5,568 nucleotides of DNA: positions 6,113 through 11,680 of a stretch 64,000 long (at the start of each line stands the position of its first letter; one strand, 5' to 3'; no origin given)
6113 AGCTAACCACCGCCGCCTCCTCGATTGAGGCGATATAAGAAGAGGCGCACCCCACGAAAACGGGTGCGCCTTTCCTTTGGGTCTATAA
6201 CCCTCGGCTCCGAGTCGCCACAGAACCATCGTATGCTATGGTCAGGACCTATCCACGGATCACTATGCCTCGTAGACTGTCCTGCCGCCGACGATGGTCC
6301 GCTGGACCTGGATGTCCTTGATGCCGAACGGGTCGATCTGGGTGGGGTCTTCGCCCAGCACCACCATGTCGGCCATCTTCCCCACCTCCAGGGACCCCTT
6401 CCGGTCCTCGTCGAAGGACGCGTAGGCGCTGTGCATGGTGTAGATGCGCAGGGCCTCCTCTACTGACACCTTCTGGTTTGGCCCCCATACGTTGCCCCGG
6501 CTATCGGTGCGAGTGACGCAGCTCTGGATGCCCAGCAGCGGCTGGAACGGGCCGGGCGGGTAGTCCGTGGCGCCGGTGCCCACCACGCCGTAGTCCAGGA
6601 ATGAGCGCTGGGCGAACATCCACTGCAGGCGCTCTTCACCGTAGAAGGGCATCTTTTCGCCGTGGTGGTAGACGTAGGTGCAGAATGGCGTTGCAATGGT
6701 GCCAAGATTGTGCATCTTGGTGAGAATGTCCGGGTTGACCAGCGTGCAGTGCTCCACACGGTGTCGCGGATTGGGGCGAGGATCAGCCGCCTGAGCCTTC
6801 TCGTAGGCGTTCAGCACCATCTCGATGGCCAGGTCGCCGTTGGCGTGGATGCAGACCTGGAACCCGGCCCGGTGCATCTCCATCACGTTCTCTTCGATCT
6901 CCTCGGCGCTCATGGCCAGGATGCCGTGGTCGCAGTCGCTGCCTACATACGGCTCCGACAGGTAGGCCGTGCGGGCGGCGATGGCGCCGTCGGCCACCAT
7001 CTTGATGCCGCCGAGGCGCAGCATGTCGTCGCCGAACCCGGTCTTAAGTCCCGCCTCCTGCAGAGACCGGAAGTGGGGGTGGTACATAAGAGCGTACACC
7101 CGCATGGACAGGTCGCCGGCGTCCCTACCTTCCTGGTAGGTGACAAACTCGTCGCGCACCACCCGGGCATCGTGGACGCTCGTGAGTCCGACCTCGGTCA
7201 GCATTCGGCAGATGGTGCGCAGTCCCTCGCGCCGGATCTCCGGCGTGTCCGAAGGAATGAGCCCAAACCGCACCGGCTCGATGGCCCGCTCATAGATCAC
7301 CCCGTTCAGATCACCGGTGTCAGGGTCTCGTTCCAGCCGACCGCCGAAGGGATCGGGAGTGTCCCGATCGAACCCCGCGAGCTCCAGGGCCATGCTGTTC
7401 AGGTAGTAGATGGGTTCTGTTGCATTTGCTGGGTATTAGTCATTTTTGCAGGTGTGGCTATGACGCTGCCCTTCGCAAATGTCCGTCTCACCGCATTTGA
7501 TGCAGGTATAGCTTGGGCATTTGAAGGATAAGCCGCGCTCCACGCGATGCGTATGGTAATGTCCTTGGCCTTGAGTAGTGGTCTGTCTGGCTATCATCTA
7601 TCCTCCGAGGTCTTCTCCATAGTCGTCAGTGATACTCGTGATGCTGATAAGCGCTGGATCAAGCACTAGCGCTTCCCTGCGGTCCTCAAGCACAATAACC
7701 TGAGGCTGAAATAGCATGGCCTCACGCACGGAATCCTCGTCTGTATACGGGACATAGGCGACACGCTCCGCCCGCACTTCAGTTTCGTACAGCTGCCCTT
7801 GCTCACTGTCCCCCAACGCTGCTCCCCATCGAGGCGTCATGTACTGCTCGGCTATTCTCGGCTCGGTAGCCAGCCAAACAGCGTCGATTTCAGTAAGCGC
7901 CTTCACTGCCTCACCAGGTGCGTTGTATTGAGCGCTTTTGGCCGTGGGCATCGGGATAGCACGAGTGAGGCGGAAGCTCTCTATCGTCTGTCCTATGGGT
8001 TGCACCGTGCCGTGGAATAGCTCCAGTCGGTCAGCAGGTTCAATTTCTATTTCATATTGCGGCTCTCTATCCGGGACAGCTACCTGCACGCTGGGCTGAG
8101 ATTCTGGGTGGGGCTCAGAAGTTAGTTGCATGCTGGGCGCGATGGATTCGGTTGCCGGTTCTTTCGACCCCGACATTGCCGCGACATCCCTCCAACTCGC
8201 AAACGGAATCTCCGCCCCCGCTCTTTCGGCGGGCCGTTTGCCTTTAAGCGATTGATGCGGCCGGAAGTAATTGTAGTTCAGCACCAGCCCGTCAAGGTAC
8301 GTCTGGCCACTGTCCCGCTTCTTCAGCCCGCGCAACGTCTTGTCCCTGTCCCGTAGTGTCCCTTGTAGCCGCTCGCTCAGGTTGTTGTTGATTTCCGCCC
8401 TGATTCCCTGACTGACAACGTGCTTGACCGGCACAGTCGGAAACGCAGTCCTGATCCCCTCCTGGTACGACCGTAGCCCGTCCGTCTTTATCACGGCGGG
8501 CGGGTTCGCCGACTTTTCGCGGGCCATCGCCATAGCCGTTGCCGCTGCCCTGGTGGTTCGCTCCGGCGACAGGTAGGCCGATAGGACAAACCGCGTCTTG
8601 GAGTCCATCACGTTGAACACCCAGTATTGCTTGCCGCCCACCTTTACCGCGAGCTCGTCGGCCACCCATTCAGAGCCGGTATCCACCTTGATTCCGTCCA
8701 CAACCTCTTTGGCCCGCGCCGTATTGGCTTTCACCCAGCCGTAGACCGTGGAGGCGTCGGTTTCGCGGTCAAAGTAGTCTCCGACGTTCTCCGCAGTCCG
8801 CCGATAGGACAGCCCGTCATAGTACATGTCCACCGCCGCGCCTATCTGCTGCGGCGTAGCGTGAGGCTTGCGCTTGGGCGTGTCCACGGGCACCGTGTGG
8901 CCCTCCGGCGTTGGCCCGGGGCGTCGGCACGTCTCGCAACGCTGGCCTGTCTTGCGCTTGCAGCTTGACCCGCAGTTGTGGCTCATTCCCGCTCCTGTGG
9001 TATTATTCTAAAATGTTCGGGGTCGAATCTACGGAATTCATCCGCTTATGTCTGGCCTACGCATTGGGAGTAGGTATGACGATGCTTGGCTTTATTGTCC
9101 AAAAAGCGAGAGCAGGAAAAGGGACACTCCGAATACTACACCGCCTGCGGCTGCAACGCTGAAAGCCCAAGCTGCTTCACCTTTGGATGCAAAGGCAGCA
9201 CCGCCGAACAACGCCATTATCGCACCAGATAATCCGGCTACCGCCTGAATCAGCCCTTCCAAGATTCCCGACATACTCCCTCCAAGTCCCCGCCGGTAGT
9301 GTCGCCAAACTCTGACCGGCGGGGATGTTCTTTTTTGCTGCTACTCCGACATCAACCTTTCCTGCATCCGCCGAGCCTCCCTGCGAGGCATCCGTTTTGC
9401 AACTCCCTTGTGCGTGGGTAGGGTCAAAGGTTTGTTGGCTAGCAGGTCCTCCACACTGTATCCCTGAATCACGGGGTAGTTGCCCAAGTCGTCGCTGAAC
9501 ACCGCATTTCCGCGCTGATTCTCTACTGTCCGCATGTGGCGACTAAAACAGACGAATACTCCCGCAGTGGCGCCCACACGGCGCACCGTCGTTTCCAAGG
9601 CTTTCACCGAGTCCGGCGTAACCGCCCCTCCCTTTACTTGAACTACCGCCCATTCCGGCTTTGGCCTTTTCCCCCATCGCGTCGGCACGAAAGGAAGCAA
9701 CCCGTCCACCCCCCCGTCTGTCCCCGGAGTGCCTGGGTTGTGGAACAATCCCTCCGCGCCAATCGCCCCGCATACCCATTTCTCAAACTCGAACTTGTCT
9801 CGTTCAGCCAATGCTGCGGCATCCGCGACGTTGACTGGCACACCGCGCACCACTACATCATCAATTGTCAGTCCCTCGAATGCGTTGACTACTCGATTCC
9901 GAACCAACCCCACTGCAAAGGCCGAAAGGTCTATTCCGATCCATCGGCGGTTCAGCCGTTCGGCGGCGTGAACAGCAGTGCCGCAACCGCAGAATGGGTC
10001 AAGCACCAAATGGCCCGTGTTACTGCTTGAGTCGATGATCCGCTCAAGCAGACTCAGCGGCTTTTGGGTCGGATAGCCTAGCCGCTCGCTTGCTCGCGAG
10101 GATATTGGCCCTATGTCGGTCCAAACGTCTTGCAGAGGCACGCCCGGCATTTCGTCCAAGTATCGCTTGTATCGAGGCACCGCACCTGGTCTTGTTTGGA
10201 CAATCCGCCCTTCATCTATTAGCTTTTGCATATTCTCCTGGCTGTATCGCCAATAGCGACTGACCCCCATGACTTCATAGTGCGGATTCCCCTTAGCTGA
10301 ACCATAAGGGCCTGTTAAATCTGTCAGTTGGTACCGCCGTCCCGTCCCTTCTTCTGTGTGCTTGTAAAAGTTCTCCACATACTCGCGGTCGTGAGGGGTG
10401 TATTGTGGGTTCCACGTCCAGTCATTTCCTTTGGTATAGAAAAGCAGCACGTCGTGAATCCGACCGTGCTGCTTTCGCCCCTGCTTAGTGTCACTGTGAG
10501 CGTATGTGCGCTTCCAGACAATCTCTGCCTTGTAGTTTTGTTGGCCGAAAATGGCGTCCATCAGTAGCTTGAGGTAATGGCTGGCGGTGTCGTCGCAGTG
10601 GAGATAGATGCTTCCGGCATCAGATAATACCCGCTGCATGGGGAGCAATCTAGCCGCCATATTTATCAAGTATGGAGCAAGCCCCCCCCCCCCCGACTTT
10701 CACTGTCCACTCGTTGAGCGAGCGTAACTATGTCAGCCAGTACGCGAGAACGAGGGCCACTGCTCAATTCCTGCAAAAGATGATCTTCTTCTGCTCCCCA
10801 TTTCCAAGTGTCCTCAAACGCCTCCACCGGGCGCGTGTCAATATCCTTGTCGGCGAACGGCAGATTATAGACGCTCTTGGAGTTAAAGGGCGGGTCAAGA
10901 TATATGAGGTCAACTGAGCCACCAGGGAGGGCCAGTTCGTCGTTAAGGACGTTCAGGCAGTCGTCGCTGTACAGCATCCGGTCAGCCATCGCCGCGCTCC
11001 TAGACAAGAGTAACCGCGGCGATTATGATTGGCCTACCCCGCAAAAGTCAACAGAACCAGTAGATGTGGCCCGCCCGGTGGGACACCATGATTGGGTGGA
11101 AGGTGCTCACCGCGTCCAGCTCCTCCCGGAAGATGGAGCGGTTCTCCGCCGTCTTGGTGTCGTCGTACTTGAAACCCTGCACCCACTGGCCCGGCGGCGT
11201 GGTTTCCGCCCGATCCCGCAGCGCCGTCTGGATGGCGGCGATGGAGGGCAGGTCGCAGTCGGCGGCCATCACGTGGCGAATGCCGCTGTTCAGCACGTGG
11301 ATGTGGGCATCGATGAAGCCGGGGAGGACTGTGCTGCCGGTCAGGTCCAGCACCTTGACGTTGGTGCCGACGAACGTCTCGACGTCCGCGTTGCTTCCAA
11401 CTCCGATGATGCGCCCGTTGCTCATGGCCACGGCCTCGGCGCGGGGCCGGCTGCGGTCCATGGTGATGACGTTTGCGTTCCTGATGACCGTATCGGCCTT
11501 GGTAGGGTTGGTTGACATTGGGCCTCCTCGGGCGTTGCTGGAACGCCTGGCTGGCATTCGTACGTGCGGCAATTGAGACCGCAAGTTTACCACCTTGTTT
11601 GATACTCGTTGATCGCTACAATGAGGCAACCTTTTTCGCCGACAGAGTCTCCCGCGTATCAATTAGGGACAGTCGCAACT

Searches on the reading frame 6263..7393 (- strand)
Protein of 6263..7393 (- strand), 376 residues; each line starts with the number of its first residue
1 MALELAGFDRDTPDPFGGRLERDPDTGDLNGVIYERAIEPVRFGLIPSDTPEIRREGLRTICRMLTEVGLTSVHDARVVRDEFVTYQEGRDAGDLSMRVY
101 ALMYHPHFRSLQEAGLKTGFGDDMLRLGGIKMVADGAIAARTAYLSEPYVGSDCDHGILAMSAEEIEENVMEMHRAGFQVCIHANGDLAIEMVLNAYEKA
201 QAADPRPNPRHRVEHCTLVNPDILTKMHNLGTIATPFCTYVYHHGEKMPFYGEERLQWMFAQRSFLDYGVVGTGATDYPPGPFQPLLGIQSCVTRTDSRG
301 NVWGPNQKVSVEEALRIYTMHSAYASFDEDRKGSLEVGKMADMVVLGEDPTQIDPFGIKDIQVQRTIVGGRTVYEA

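Call 4: search_protein_families(library=pfam, proteins=[window:6263-7393:-], max_evalue=0.01)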
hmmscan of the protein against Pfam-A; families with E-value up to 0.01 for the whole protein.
window:6263-7393:- (376 aa): 2 families
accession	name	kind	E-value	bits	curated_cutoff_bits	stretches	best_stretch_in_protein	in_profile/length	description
PF07969.17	Amidohydro_3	-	1.1e-70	239.9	29.7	1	2-374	108-472/472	Amidohydrolase family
PF01979.26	Amidohydro_1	-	8.8e-12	45.4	25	1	304-373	276-345/345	Amidohydrolase family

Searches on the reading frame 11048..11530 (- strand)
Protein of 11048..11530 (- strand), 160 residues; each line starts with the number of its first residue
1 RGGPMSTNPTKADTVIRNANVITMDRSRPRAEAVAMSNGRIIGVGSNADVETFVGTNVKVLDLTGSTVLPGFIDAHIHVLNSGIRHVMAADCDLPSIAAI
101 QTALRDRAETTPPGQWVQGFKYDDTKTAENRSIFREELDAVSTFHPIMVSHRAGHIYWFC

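Call 4: search_protein_families(library=pfam, proteins=[window:11048-11530:-], max_evalue=0.01)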
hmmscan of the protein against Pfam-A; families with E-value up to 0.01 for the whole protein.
window:11048-11530:- (160 aa): 2 families
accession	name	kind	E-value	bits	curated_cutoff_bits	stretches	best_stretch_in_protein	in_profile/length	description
PF07969.17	Amidohydro_3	-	4e-22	79.8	29.7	1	59-156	1-101/472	Amidohydrolase family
PF01979.26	Amidohydro_1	-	0.0023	17.7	25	1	67-111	1-29/345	Amidohydrolase family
